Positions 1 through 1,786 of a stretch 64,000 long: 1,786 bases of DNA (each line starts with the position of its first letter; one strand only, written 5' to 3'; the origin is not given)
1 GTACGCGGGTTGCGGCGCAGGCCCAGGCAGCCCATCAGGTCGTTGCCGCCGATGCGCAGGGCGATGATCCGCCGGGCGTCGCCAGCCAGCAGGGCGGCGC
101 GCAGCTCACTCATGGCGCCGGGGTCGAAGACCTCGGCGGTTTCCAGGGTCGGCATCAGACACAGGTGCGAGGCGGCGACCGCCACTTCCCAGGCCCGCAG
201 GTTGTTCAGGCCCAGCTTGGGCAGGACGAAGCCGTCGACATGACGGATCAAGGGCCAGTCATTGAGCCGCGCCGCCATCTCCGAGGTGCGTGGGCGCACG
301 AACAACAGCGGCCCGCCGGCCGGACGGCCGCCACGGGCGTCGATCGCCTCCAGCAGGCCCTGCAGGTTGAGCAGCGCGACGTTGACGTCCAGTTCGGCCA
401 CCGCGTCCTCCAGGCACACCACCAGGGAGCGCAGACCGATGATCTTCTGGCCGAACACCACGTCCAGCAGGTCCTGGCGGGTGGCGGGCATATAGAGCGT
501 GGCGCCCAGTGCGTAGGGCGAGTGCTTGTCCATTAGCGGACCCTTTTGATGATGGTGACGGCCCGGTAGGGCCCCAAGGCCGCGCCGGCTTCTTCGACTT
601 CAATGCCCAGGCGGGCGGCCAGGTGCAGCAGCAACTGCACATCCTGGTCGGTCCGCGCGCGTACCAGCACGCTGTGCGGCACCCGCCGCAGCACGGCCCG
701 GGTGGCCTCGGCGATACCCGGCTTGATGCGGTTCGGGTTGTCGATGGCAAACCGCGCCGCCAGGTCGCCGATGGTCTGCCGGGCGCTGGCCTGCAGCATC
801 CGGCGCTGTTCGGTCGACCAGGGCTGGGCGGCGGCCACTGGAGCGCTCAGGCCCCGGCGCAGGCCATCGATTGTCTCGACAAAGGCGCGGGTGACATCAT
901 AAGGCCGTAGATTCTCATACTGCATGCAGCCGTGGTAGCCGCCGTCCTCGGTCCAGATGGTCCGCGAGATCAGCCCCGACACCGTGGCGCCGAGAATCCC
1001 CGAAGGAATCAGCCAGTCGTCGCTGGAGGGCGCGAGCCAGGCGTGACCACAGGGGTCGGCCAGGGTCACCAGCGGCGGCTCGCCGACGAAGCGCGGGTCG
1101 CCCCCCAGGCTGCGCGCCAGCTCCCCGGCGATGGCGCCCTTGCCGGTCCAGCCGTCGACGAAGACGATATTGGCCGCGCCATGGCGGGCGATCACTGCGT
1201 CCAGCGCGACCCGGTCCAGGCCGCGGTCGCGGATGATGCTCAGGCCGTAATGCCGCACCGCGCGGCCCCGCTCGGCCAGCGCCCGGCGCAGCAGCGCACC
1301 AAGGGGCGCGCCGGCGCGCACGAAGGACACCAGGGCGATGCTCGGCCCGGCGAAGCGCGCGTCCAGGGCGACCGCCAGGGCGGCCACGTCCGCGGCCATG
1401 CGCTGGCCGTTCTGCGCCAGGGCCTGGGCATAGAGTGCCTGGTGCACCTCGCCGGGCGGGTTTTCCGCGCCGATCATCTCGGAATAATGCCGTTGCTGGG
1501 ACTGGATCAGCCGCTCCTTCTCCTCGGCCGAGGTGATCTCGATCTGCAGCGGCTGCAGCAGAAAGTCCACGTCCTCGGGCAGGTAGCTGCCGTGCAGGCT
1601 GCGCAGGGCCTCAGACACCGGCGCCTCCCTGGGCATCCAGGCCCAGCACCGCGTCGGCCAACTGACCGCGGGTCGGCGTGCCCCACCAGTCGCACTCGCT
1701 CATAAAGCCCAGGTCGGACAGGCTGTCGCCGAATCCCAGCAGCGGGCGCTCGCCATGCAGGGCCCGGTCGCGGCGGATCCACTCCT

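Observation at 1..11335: Ter island: terZABCDE divergent from a 7-gene ATP-grasp/PRTase/HAD/aldolase operon whose product is unknown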

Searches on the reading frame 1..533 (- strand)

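Call 5: search_protein_families(library=pfam, proteins=[window:1-533:-], max_evalue=0.01)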
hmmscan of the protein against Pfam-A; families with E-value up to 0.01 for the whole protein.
window:1-533:- (177 aa): 1 family
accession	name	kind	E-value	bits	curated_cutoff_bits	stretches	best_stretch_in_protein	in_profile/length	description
PF15617.12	C-C_Bond_Lyase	-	2.5e-53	181.7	28.4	1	4-176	2-186/320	C-C_Bond_Lyase of the TIM-Barrel fold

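Call 7: search_protein_families(library=ncbifam, proteins=[window:1-533:-], max_evalue=0.01)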
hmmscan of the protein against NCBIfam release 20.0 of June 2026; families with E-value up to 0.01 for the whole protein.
window:1-533:- (177 aa): 0 families

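Call 8: search_protein_families(library=padloc, proteins=[window:1-533:-], max_evalue=0.01)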
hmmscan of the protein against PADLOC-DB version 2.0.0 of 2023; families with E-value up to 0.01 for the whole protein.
window:1-533:- (177 aa): 0 families

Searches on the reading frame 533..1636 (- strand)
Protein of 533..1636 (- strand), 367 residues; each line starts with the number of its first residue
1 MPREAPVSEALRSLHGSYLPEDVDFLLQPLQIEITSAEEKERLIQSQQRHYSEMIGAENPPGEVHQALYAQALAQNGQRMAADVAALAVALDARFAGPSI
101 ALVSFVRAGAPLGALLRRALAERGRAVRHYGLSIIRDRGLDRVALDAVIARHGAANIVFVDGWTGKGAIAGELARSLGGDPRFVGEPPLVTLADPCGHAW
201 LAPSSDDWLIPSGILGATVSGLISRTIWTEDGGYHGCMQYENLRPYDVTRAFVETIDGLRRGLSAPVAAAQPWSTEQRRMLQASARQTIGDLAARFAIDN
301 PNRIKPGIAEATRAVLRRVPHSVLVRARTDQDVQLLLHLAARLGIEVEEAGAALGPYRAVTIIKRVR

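Call 5: search_protein_families(library=pfam, proteins=[window:533-1636:-], max_evalue=0.01)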
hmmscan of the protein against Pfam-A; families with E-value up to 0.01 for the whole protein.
window:533-1636:- (367 aa): 2 families
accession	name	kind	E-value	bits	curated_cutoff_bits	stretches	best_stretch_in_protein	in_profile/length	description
PF11202.14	StiP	-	2.8e-85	286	28.7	1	16-256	1-244/245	Tellurite-like stress resistance cysteine protease StiP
PF15608.11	PELOTA_1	-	6.4e-25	87.2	25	1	285-364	3-80/81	PELOTA RNA binding domain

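Call 7: search_protein_families(library=ncbifam, proteins=[window:533-1636:-], max_evalue=0.01)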
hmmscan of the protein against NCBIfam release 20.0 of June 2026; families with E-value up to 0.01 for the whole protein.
window:533-1636:- (367 aa): 0 families

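Call 8: search_protein_families(library=padloc, proteins=[window:533-1636:-], max_evalue=0.01)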
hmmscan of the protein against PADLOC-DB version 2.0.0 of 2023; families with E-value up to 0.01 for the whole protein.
window:533-1636:- (367 aa): 0 families

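Call 43: search_solved_structures(query=window:533-1636:-, max_evalue=1)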
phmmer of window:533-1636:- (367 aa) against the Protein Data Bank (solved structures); distinct sequences matched with E-value up to 1: 7.
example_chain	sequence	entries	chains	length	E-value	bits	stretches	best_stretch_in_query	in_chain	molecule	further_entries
8v8w_A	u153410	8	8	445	0.0017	20.8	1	120-255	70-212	UDP-N-acetylmuramoylalanine--D-glutamate ligase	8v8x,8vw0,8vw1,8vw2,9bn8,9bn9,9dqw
2jff_A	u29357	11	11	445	0.0021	20.5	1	120-255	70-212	UDP-N-ACETYLMURAMOYLALANINE--D-GLUTAMATE LIGASE | UDP-N-ACETYLMURAMOYL-ALANINE-D-GLUTAMATE LIGASE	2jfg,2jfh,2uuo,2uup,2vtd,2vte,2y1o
1e0d_A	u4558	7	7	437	0.0022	20.4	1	120-255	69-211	UDP-N-ACETYLMURAMOYLALANINE--D-GLUTAMATE LIGASE | UDP-N-ACETYLMURAMOYL-L-ALANINE:D-GLUTAMATE LIGASE | UDP-N-ACETYLMURAMOYL-L-ALANINE/:D-GLUTAMATE LIGASE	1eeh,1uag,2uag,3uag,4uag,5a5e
2wjp_A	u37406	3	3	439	0.0022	20.4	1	120-255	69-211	UDP-N-ACETYLMURAMOYLALANINE--D-GLUTAMATE LIGASE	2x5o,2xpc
5a5f_A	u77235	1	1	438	0.0022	20.4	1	120-255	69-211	UDP-N-ACETYLMURAMOYLALANINE--D-GLUTAMATE LIGASE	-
8v8y_A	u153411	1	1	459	0.0026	20.2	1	120-255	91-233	UDP-N-acetylmuramoylalanine--D-glutamate ligase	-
2yy8_A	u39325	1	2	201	0.72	12.2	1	27-100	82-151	UPF0106 protein PH0461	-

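Call 51: find_homologous_proteins(query=window:533-1636:-, max_evalue=0.00001)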
Query window:533-1636:- (367 aa): 4398 proteins with E <= 0.00001 among 8000 candidates; the best 120 are listed.
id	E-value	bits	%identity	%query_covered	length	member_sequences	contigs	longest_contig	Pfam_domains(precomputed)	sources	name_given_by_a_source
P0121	9.7e-232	786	100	98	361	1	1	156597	PF11202.15,PF15608.12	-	-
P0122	1.3e-197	674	86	99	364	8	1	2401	PF11202.15,PF15608.12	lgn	-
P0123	2.3e-189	647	83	96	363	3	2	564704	PF11202.15,PF15608.12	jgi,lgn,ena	-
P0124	7.5e-185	632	81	98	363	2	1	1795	PF11202.15,PF15608.12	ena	-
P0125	4.3e-155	534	70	96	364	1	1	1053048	PF11202.15,PF15608.12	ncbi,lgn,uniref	ncbi:cysteine protease StiP domain-containing protein [Pseudomonas sp. LRF_L74]|uniref:cysteine prot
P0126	5.2e-153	527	69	96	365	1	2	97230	PF11202.15,PF15608.12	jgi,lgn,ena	-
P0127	3.8e-151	521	68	96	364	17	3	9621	PF11202.15,PF15608.12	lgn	-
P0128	1.7e-150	519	68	96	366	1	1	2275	PF11202.15,PF15608.12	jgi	jgi:hypothetical protein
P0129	1.4e-149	516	69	96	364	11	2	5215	PF11202.15,PF15608.12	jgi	jgi:hypothetical protein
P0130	1.8e-149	516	66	98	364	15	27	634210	PF11202.15,PF15608.12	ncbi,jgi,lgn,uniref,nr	ncbi:cysteine protease StiP family protein [Pseudomonas nitroreducens]|uniref:Cysteine protease StiP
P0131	8.2e-149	514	67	95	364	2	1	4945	PF11202.15,PF15608.12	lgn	-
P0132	8.8e-149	514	67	96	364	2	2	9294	PF11202.15,PF15608.12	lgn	-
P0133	3.1e-148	512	69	96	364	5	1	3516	PF11202.15,PF15608.12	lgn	-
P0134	6.4e-148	511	68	96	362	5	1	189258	PF11202.15,PF15608.12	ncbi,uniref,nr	ncbi:cysteine protease StiP family protein [Pseudomonas entomophila]|uniref:cysteine protease StiP f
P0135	6.9e-148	511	67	96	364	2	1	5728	PF11202.15,PF15608.12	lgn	-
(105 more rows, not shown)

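Call 64: predict_structure(alignment_id=A2)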
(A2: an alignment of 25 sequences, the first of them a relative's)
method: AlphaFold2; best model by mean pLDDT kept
length: 361 residues; sequences in the alignment: 25
mean_pLDDT: 75.8   pTM: 0.80
mean pLDDT of the five models: 75.8, 73.3, 71.1, 69.1, 68.3
residues with pLDDT >= 90: 83; 70-90: 180; 50-70: 58; < 50: 40
segments of 3 or more residues with pLDDT < 50: 1-6, 187-217
pLDDT, mean of each block of 10 residues (from residue 1): 48 83 73 80 70 69 73 88 91 88 84 95 81 79 93 72 73 85 64 29 32 48 55 71 84 93 84 80 91 82 72 86 80 85 91 80 49
secondary structure, 60 per line:
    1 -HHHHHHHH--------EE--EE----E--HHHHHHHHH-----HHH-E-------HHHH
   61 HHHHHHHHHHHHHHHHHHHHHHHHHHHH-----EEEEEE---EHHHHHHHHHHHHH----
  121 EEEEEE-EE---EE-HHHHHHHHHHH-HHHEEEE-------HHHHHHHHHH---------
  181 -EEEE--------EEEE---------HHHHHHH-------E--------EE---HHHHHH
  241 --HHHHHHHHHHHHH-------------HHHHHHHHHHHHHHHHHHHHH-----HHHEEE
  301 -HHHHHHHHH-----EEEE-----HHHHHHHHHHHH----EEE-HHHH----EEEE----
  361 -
elements in order: H2-9 H31-39 H57-88 E94-99 H104-116 E121-126 H136-146 E151-154 H162-171 E182-185 E194-197 H207-213 H235-240 H243-255 H269-289 E298-300 H302-310 E316-319 H325-336 E341-343 H345-348 E353-356

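Call 67: fold_search(model_id=the predicted structure, library=pdb)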
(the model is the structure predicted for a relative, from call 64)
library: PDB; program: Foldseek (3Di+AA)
matches with E <= 10: 1329; with E <= 0.001: 0
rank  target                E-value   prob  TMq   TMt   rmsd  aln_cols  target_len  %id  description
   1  6skf_BH               1.2e-03  1.00  0.18  0.46   6.9        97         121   28  Cryo-EM Structure of T. kodakarensis 70S ribosome (released 2020-07-29)
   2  5tzs_f                2.9e-03  1.00  0.18  0.51   5.5        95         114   24  Architecture of the yeast small subunit processome (released 2016-12-21)
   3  5tzs_e                3.1e-03  1.00  0.17  0.46   6.0       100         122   19  Architecture of the yeast small subunit processome (released 2016-12-21)
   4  1zwz_A                3.3e-03  1.00  0.18  0.47   6.1        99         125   16  Structural comparison of Yeast snoRNP and splicesomal protein snu13p with its homologs (released 2006-05-23)
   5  2ale                  3.7e-03  1.00  0.17  0.42   6.1       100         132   19  Crystal structure of yeast RNA splicing factor Snu13p (released 2006-10-03)
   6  6k0a_I                3.7e-03  1.00  0.15  0.43   9.5       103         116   24  cryo-EM structure of an archaeal Ribonuclease P (released 2019-06-19)
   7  4nut_A                4.0e-03  1.00  0.17  0.45   8.0       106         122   18  Crystal structure of the complex between Snu13p and the PEP domain of Rsa1 (released 2014-12-10)
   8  8etj_G                4.0e-03  0.99  0.17  0.33  10.6       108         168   15  Fkbp39 associated 60S nascent ribosome State 2 (released 2022-11-30)
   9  5wlc_SE               4.0e-03  0.99  0.16  0.42   8.9       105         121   19  The complete structure of the small subunit processome (released 2017-09-27)
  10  9g8o_SM               4.2e-03  1.00  0.17  0.52   6.5       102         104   18  human 40S ribosome bound by a SKI238-exosome complex (released 2024-10-16)
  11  6zqa_CG               4.8e-03  1.00  0.17  0.44   8.2       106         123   18  Cryo-EM structure of the 90S pre-ribosome from Saccharomyces cerevisiae, state A (Poly-Ala) (released 2020-09-23)
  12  1n2t_A                5.4e-03  0.30  0.22  0.21  20.0       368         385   14  C-DES Mutant K223A with GLY Covalenty Linked to the PLP-cofactor (released 2003-01-21)
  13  7qca_SM0              6.5e-03  1.00  0.18  0.53   4.5        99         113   18  Spraguea lophii ribosome (released 2022-11-30)
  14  3id5_C                6.5e-03  1.00  0.18  0.48   6.4        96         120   23  Crystal structure of Sulfolobus solfataricus C/D RNP assembled with Nop5, fibrillarin, L7Ae and a split half C/D RNA (released 2009-08-25)
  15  5gan_K                6.5e-03  1.00  0.17  0.45   5.5        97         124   22  The overall structure of the yeast spliceosomal U4/U6.U5 tri-snRNP at 3.7 Angstrom (released 2016-01-27)
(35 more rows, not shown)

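Call 68: search_solved_structures(query=A2, max_evalue=10, show_alignments=2)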
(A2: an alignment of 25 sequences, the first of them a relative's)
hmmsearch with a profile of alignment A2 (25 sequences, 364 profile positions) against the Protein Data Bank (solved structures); distinct sequences matched with E-value up to 10: 2.
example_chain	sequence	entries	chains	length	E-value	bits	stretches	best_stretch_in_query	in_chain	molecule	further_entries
8iom_A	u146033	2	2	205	0.18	13.7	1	133-228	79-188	Colicin 1B | Colicin Ib protein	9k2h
3u5r_E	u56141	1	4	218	1.7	10.5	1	96-154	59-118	uncharacterized protein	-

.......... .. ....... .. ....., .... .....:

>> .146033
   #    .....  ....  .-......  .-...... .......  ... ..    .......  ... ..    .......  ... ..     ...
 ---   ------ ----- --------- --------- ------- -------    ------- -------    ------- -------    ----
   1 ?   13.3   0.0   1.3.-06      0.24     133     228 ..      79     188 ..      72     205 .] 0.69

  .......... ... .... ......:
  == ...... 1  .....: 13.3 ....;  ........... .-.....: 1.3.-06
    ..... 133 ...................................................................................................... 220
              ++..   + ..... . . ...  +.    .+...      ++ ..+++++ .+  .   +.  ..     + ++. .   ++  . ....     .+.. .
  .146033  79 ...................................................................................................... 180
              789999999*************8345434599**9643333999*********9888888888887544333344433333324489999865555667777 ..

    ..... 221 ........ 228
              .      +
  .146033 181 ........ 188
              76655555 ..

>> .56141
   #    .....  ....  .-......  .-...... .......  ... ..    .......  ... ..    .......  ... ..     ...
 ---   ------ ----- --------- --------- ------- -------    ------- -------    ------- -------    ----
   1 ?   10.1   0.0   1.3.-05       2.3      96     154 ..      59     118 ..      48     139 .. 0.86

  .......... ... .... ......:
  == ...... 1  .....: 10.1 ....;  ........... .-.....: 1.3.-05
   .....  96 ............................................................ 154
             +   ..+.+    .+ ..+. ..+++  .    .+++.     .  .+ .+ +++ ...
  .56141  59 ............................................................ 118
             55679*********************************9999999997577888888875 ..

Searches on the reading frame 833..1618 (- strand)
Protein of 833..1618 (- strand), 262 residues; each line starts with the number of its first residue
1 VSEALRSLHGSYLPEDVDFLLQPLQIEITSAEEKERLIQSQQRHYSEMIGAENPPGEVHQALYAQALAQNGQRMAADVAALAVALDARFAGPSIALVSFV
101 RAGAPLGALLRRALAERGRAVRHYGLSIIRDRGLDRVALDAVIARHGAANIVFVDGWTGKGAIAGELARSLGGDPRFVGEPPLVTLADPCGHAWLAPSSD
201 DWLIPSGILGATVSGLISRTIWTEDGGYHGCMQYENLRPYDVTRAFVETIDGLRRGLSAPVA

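Call 74: predict_structure(alignment_id=A5)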
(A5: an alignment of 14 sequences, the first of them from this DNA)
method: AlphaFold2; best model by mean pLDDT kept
length: 262 residues; sequences in the alignment: 14
mean_pLDDT: 71.1   pTM: 0.76
mean pLDDT of the five models: 71.1, 70.2, 69.4, 64.7, 61.9
residues with pLDDT >= 90: 44; 70-90: 111; 50-70: 72; < 50: 35
segments of 3 or more residues with pLDDT < 50: 1-9, 188-204, 219-222, 226-229
pLDDT, mean of each block of 10 residues (from residue 1): 43 80 59 76 62 65 77 87 87 86 83 93 81 78 91 74 76 82 65 32 45 56 48 52 82 89 67
secondary structure, 60 per line:
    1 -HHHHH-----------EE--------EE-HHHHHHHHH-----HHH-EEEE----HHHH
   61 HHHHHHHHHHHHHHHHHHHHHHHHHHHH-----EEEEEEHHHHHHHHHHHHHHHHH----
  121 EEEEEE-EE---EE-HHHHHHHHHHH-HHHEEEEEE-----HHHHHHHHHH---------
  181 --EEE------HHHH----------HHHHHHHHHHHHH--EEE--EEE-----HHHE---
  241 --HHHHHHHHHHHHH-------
elements in order: H2-6 H31-39 E49-52 H57-88 E94-99 H100-116 E121-126 H136-146 E151-156 H162-171 E183-185 H192-195 H206-218 E221-223 E226-228 H243-255

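Call 77: fold_search(model_id=the predicted structure, library=pdb)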
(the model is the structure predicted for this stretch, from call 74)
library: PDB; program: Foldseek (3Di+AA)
matches with E <= 10: 1349; with E <= 0.001: 0
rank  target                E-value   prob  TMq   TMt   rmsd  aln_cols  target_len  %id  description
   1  4ot8_D                1.9e-02  0.23  0.23  0.16  17.5       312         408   12  X-ray Crystal Structure of Serine Hydroxymethyl Transferase from Burkholderia cenocepacia bound to PLP and Serine (released 2014-04-23)
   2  3uak_A                2.5e-02  0.23  0.20  0.15  14.1       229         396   10  Crystal Structure of De Novo designed cysteine esterase ECH14, Northeast Structural Genomics Consortium Target OR54 (released 2011-12-07)
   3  4otl_A                2.8e-02  0.23  0.23  0.16  17.2       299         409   12  X-ray Crystal Structure of Serine Hydroxymethyl Transferase from Burkholderia cenocepacia bound to PLP and Glycine (released 2014-04-23)
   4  4n0w_A                3.8e-02  0.28  0.21  0.15  16.6       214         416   14  X-ray crystal structure of a serine hydroxymethyltransferase from Burkholderia cenocepacia with covalently attached py (released 2013-12-11)
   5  7swh_D                4.5e-02  0.25  0.25  0.18  19.2       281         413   14  Crystal Structure of Putative cystathionine gamma-synthase from Burkholderia pseudomallei in Complex with PLP (released 2021-12-01)
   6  4n0w_C                4.5e-02  0.18  0.24  0.17  18.3       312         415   12  X-ray crystal structure of a serine hydroxymethyltransferase from Burkholderia cenocepacia with covalently attached py (released 2013-12-11)
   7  4ot8_B                4.8e-02  0.18  0.23  0.17  18.4       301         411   12  X-ray Crystal Structure of Serine Hydroxymethyl Transferase from Burkholderia cenocepacia bound to PLP and Serine (released 2014-04-23)
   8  5jsq_A                5.4e-02  0.90  0.28  0.39   5.1       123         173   16  Trypanosome brucei Hypoxanthine-guanine phosphoribosyltranferase in complex with a 9-[7-(phosphonoheptyl]guanine (released 2016-11-09)
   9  4otl_D                5.4e-02  0.18  0.24  0.17  17.3       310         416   12  X-ray Crystal Structure of Serine Hydroxymethyl Transferase from Burkholderia cenocepacia bound to PLP and Glycine (released 2014-04-23)
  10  5jsq_B                5.7e-02  0.90  0.28  0.40   4.3       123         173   17  Trypanosome brucei Hypoxanthine-guanine phosphoribosyltranferase in complex with a 9-[7-(phosphonoheptyl]guanine (released 2016-11-09)
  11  6igs_D                6.1e-02  0.93  0.28  0.44   5.1       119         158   13  Crystal structure of HPRT from F. tularensis with Zinc (released 2019-10-02)
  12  3gep_A                6.1e-02  0.87  0.29  0.35   7.6       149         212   15  Human hypoxanthine guanine phosphoribosyltranserfase in complex with (S)-9-(3-hydroxy-2-phosphonylmethoxypropyl)guanin (released 2009-08-18)
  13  3olz_B                6.1e-02  0.33  0.29  0.22  14.3       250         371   10  Crystal structure of the GluK3 (GluR7) ATD dimer at 2.75 Angstrom resolution (released 2010-11-03)
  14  4rit_A                6.5e-02  0.25  0.22  0.15  18.6       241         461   16  The yellow crystal structure of pyridoxal-dependent decarboxylase from sphaerobacter thermophilus dsm 20745 (released 2014-10-22)
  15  4f5m_B                6.5e-02  0.16  0.17  0.13  16.1       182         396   14  Wild-Type E. coli Aspartate Aminotransferase: A Template For The Interconversion of Substrate Specificity and Activity (released 2013-02-13)
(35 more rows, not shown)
